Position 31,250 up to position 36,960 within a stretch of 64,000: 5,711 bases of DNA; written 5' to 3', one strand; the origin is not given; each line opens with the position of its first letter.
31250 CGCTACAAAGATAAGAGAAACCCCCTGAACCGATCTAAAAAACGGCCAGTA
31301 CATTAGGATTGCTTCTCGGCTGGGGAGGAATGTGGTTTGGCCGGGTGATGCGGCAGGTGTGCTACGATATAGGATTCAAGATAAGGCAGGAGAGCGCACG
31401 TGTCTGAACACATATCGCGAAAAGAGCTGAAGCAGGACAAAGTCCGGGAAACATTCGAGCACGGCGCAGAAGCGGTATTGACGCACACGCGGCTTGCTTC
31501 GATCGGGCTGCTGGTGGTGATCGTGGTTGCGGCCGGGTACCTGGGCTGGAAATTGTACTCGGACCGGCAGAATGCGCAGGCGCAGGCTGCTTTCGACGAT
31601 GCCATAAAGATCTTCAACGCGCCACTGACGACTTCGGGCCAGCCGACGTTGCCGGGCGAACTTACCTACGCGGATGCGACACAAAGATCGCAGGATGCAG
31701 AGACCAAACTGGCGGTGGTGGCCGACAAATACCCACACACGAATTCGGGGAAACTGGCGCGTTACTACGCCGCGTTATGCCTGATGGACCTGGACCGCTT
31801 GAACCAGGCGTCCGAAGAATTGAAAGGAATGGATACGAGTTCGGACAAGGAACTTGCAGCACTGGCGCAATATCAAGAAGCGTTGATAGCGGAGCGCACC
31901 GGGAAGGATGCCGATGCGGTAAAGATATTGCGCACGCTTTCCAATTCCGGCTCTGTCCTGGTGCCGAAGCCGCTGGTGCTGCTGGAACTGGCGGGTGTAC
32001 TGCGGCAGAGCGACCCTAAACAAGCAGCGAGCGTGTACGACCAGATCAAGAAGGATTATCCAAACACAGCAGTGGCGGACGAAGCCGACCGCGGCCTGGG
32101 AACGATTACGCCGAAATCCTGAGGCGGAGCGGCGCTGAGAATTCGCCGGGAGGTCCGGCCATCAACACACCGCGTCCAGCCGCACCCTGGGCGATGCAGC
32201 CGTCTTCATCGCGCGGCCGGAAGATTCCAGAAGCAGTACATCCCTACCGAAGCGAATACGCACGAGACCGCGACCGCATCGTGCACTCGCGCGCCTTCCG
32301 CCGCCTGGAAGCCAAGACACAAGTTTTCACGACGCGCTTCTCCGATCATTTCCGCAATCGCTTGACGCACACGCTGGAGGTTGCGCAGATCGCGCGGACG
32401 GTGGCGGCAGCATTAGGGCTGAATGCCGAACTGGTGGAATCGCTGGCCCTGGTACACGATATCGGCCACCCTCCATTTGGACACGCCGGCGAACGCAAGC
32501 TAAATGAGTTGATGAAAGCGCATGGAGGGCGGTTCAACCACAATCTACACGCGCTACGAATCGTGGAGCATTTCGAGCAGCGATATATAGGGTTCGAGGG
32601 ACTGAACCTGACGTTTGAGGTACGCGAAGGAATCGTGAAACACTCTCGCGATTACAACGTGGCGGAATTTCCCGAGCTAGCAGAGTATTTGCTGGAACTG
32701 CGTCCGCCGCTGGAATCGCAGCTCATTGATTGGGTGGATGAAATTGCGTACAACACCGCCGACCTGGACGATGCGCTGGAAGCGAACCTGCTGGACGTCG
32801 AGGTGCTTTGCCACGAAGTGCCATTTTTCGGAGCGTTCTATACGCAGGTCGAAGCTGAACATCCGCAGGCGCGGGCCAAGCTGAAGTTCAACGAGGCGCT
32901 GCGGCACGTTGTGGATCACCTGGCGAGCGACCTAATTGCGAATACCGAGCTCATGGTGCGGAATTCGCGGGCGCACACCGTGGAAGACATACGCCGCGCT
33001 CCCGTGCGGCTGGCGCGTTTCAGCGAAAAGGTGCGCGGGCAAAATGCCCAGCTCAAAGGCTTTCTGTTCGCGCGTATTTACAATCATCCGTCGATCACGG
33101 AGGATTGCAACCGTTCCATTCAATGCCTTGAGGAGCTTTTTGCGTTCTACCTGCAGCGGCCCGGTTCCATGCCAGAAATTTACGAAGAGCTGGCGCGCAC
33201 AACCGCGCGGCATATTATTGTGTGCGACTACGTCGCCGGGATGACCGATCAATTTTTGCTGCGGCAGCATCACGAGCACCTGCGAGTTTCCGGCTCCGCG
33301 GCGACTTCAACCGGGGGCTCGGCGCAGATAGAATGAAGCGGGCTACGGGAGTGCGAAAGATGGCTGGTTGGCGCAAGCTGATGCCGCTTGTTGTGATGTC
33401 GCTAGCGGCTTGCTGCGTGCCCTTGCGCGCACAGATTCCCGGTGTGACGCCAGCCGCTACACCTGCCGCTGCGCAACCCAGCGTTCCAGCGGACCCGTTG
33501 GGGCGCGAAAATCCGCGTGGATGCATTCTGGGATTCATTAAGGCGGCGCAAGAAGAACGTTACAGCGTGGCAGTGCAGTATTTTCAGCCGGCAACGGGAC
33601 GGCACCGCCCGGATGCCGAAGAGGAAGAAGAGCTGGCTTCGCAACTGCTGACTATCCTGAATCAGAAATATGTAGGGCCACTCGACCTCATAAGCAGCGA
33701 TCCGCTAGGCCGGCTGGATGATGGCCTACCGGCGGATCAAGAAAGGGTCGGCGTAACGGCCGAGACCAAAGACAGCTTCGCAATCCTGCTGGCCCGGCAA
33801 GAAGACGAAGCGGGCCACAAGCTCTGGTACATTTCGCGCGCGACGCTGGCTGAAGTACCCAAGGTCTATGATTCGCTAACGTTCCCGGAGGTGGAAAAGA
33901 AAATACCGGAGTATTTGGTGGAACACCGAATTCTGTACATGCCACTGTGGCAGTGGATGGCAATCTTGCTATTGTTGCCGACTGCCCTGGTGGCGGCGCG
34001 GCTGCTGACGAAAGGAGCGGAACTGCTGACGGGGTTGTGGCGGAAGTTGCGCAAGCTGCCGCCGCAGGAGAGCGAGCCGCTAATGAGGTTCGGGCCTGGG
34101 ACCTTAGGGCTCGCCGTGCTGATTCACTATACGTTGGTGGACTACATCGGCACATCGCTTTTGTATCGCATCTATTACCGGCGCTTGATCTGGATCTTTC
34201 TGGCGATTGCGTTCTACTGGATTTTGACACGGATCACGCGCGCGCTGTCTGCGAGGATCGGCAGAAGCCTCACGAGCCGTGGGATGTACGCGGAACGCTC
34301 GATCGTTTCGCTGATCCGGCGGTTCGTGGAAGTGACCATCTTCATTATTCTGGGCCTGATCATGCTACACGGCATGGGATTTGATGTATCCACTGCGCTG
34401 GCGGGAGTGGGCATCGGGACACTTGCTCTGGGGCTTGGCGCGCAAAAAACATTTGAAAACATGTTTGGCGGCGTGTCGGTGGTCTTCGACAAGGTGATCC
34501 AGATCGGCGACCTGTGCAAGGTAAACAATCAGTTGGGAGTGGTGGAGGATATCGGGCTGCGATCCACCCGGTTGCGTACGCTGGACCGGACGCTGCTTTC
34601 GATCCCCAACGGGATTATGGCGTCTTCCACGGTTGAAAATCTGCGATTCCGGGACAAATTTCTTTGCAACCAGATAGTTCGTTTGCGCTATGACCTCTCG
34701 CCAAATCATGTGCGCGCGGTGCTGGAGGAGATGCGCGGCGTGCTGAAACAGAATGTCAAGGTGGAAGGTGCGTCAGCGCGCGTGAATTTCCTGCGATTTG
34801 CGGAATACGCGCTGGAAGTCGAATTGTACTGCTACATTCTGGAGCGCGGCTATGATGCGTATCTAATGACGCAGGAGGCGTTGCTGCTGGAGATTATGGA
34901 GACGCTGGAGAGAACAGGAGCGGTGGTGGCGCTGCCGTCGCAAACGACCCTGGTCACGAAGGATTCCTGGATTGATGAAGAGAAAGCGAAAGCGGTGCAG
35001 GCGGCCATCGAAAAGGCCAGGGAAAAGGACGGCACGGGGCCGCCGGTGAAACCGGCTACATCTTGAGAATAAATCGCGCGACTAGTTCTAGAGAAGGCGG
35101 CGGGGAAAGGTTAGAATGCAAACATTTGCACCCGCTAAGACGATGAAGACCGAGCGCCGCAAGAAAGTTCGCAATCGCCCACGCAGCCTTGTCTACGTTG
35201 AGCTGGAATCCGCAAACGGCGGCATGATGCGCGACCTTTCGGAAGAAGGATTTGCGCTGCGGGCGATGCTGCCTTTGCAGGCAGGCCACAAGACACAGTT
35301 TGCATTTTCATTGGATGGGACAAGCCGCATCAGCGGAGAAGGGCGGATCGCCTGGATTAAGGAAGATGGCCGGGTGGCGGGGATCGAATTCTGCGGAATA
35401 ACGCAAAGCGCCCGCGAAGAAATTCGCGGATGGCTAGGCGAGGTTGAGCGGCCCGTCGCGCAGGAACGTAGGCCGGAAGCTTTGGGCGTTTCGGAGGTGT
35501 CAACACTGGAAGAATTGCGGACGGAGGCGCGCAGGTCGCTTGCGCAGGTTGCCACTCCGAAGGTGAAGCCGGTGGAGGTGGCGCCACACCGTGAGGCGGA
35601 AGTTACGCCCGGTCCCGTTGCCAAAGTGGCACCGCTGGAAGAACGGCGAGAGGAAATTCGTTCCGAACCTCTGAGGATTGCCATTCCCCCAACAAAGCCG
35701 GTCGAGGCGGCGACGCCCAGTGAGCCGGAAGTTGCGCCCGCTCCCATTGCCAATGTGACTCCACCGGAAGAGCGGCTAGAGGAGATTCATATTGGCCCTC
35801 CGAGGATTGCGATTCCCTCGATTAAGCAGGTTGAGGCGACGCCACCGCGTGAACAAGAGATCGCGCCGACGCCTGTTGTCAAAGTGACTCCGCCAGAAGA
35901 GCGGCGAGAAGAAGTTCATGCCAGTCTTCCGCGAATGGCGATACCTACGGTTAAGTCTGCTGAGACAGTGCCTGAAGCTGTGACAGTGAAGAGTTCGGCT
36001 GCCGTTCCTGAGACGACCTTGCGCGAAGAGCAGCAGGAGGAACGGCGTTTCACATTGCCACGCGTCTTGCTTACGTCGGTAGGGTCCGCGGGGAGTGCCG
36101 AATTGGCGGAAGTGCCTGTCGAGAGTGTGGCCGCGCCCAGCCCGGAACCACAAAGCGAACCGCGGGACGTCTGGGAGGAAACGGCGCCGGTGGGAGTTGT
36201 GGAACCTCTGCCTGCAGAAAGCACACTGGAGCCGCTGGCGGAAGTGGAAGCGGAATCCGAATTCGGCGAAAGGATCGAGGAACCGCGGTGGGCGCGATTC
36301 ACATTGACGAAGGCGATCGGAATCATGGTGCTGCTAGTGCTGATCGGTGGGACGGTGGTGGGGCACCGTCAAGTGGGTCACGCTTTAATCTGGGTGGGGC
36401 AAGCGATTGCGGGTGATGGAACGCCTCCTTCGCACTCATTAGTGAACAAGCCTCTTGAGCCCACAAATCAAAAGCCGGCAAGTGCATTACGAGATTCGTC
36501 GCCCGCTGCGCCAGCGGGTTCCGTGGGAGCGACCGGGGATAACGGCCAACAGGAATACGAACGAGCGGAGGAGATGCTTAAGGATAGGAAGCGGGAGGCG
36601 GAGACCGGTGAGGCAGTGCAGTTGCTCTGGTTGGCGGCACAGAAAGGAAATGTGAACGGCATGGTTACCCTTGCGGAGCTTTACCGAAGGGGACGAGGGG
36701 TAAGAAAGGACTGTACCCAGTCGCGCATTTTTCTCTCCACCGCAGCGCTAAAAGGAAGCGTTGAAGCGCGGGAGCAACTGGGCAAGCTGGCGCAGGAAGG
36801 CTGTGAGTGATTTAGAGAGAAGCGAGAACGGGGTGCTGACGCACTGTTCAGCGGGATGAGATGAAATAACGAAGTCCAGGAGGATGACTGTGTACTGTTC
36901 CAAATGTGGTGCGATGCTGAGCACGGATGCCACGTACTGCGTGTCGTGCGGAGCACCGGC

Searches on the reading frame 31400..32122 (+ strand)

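Call 65: search_protein_families(library=pfam, proteins=[window:31400-32122:+], max_evalue=0.00001)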
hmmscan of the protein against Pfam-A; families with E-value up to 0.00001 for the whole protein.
window:31400-32122:+ (240 aa): 2 families
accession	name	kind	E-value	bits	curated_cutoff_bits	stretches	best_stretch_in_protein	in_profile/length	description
PF09976.15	TPR_21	-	8.5e-08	32.6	25.5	1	35-179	13-138/193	Tetratricopeptide repeat-like domain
PF13174.12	TPR_6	-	8e-06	26.6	26.3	0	194-223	3-33/33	Tetratricopeptide repeat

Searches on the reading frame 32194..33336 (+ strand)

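Call 65: search_protein_families(library=pfam, proteins=[window:32194-33336:+], max_evalue=0.00001)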
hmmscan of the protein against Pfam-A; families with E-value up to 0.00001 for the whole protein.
window:32194-33336:+ (380 aa): 2 families
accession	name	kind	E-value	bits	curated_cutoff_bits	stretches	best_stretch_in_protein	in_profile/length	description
PF13286.11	HD_assoc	-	4.8e-22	78.7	22.2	1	275-360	2-90/91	Phosphohydrolase-associated domain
PF01966.28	HD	-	8.3e-17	62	22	1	56-185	1-114/116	HD domain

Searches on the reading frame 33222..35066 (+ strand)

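Call 65: search_protein_families(library=pfam, proteins=[window:33222-35066:+], max_evalue=0.00001)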
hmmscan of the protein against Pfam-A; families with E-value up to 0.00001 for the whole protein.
window:33222-35066:+ (614 aa): 1 family
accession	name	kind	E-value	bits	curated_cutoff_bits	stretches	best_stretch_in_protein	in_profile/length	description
PF00924.24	MS_channel_2nd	-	9.1e-17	61.4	20.2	1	410-474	2-66/68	Mechanosensitive ion channel, beta-domain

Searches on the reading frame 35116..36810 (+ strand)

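Call 65: search_protein_families(library=pfam, proteins=[window:35116-36810:+], max_evalue=0.00001)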
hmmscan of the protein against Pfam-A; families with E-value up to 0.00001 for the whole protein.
window:35116-36810:+ (564 aa): 1 family
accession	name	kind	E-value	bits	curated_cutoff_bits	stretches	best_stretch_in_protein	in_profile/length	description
PF07238.19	PilZ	-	6.4e-10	39.7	22.5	1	13-107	1-100/102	PilZ domain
